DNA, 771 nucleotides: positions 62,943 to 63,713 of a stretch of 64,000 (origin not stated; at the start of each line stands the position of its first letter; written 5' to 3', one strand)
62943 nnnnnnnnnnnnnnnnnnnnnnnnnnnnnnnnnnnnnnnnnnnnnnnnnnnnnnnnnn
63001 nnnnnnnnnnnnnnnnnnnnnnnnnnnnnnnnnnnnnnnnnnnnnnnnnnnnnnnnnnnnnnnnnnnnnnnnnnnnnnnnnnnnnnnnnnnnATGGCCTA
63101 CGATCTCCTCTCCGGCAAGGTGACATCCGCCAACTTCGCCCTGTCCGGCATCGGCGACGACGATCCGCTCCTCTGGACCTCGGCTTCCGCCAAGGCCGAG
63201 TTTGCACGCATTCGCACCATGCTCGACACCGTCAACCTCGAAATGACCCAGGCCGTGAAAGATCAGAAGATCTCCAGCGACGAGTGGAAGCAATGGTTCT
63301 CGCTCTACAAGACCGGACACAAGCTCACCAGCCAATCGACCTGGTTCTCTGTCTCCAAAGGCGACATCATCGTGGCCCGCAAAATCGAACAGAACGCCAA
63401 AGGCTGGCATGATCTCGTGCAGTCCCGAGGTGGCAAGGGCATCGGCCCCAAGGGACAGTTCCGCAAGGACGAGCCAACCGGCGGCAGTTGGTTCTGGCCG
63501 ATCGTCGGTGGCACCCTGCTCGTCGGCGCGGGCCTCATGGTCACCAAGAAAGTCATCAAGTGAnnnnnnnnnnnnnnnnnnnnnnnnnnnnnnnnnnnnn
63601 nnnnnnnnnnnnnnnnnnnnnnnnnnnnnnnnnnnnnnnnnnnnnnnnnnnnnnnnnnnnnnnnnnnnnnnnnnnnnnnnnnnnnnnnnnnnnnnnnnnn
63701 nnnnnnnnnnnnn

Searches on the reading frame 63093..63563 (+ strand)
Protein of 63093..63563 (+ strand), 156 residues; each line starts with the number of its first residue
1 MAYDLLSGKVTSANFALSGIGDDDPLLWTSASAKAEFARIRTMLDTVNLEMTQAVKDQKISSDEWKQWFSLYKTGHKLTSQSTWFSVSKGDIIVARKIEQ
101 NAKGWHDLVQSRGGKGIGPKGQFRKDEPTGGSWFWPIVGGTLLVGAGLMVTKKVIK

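Call 9: search_protein_families(library=pfam, proteins=[window:63093-63563:+], max_evalue=0.1)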
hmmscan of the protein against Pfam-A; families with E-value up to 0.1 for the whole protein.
window:63093-63563:+ (156 aa): 0 families

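Call 66: find_encoding_contigs(protein=window:63093-63563:+, flank=8000, max_places=2)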
Protein window:63093-63563:+ (156 aa): 2 contigs read that carry it; 1 place shown.
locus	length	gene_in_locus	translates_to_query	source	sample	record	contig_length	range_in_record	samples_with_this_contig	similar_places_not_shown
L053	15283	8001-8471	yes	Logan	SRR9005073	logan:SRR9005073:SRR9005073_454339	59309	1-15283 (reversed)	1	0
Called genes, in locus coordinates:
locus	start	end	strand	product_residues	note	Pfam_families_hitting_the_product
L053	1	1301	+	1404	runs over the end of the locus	-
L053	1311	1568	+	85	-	-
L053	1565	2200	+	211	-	PF01464:SLT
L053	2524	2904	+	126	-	-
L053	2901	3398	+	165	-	-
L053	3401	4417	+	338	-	-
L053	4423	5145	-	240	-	-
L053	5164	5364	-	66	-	-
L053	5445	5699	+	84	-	-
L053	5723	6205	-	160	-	-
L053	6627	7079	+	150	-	PF01909:NTP_transf_2, PF18765:Polbeta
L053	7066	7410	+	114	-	PF01934:HepT-like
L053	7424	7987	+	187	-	-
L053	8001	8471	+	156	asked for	-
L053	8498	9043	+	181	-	PF08843:AbiEii (faint)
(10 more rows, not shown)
